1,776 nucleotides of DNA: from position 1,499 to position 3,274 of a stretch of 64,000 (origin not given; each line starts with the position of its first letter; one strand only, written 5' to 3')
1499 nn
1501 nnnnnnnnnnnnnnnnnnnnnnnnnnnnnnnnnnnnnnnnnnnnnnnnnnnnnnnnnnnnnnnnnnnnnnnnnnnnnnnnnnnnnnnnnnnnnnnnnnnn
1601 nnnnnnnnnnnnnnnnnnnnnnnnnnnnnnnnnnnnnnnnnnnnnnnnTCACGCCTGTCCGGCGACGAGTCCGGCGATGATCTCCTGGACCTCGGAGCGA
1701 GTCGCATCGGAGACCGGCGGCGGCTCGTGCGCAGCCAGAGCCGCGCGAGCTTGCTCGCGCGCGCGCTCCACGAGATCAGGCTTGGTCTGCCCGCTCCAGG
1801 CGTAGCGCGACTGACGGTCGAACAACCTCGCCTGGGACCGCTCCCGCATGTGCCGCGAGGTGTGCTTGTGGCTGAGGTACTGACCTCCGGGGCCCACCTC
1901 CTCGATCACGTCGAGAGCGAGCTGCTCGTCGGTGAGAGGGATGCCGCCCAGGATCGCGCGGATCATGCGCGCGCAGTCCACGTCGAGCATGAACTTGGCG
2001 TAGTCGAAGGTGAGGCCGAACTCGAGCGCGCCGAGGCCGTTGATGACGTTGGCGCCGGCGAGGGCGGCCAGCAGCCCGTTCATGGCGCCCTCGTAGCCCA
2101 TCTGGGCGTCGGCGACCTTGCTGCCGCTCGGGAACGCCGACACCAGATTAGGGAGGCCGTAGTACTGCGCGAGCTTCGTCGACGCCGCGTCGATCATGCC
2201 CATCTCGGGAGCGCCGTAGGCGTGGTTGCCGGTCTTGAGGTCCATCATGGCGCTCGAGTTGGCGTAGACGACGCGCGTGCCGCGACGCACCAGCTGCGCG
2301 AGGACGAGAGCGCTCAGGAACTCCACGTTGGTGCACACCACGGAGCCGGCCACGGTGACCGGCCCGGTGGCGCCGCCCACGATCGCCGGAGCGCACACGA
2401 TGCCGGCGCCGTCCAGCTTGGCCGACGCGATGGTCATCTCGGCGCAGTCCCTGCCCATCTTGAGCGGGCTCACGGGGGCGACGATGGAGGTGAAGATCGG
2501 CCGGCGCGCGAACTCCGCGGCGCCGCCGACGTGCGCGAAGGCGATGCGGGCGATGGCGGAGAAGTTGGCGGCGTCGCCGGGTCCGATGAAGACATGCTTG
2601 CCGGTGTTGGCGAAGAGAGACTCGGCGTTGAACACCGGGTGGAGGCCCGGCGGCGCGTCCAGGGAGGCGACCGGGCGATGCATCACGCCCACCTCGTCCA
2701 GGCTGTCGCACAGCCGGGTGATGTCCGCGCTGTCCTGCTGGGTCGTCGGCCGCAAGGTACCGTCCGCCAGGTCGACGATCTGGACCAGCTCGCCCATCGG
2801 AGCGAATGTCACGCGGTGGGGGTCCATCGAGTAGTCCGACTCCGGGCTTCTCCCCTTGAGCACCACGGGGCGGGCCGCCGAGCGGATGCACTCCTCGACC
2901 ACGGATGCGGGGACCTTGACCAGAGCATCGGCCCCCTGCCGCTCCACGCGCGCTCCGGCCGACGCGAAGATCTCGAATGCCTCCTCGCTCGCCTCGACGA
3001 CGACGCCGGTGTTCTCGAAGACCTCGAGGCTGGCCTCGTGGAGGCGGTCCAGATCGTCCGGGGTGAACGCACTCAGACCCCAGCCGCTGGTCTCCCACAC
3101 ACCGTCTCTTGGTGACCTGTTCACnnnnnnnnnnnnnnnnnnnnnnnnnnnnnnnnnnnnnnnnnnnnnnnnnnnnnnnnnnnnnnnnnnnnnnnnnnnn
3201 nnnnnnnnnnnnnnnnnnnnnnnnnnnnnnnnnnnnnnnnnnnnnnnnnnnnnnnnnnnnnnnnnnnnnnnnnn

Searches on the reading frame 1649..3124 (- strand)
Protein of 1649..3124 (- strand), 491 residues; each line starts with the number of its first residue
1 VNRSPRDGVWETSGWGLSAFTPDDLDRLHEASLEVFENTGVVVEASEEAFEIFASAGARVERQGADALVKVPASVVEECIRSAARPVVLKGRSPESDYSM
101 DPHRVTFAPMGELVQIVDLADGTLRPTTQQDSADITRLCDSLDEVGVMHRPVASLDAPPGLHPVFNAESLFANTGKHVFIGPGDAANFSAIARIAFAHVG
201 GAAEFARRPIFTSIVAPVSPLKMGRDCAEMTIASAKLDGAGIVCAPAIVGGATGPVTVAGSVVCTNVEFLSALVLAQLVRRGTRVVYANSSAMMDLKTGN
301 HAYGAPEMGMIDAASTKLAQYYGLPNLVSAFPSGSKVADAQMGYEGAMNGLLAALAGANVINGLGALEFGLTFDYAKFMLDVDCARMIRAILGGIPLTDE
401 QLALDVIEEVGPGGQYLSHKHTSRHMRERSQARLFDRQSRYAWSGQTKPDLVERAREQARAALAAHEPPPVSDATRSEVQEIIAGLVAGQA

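Call 4: search_protein_families(library=pfam, proteins=[window:1649-3124:-])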
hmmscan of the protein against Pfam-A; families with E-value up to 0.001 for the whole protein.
window:1649-3124:- (491 aa): 1 family
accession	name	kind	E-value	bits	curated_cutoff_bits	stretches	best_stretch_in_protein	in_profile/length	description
PF06253.16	MTTB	-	6.4e-89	298.7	25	1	19-484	33-493/500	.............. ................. (MTTB)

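Call 26: search_solved_structures(query=window:1649-3124:-, max_evalue=0.001, show_alignments=3)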
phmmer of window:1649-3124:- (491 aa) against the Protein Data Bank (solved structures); distinct sequences matched with E-value up to 0.001: 5.
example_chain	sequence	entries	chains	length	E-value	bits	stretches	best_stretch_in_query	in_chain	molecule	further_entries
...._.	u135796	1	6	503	2.1e-73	251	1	13-482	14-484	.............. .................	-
7xcl_A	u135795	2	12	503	2.5e-73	250.8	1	13-482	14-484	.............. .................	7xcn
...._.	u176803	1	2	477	2.4e-61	211.2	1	20-484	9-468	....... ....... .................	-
2qne_A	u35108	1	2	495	2.7e-61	211.1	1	19-484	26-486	Putative methyltransferase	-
4yyc_A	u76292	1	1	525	1.7e-41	145.8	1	34-484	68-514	Putative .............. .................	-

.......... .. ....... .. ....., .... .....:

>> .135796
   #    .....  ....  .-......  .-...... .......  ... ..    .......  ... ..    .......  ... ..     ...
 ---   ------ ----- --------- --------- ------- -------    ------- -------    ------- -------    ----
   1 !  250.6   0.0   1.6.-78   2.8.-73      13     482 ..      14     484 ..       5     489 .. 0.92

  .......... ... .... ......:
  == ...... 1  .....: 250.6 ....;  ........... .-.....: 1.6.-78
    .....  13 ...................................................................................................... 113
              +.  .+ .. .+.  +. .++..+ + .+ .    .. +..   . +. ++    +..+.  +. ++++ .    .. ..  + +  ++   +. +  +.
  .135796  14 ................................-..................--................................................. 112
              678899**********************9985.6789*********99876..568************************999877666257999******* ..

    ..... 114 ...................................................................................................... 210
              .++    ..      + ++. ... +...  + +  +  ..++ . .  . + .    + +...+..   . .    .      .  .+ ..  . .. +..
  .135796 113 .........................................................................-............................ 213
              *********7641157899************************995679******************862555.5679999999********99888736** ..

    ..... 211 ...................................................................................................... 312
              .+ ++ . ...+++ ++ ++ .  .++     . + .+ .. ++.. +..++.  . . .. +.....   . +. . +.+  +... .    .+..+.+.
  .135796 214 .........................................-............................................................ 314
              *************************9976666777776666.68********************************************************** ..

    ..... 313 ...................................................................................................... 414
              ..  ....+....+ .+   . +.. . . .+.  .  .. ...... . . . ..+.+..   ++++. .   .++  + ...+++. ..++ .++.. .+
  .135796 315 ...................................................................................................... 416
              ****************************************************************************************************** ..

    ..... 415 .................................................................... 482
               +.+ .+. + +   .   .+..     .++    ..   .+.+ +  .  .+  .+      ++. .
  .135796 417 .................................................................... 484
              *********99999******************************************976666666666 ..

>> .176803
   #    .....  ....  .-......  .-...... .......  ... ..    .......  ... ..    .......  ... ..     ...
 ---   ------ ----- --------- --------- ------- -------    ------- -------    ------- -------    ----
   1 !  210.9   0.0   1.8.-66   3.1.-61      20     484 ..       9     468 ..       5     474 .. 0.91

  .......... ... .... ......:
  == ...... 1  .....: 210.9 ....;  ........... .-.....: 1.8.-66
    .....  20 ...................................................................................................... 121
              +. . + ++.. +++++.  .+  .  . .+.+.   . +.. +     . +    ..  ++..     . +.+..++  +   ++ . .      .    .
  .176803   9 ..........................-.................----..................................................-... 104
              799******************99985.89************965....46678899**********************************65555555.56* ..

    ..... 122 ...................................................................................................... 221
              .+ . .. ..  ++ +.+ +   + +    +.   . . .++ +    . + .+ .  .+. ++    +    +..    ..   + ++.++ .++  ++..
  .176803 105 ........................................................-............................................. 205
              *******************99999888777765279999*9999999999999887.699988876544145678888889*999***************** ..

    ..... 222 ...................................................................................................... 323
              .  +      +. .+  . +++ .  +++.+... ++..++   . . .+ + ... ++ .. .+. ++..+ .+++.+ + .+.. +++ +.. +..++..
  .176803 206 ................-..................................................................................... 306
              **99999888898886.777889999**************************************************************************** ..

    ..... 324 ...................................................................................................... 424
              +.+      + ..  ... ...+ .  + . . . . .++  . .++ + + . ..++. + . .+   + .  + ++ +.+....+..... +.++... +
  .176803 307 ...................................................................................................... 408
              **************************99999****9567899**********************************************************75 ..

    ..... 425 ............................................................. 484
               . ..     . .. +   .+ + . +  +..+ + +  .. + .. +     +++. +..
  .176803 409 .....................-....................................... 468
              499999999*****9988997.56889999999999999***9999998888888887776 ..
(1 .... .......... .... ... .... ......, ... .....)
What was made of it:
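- Closest known: Pyl-free MttB-superfamily methyltransferases. Same: One such gene is the immediate neighbour here (call 26).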

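Call 28: search_protein_families(library=ncbifam, proteins=[window:1649-3124:-], max_evalue=0.00001)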
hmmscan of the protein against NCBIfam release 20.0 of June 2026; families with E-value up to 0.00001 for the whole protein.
window:1649-3124:- (491 aa): 1 family
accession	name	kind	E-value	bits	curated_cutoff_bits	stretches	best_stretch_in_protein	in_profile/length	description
TIGR02369.2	trimeth_pyl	equivalog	3.9e-152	507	525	1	15-484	1-466/469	[trimethylamine--corrinoid protein] Co-methyltransferase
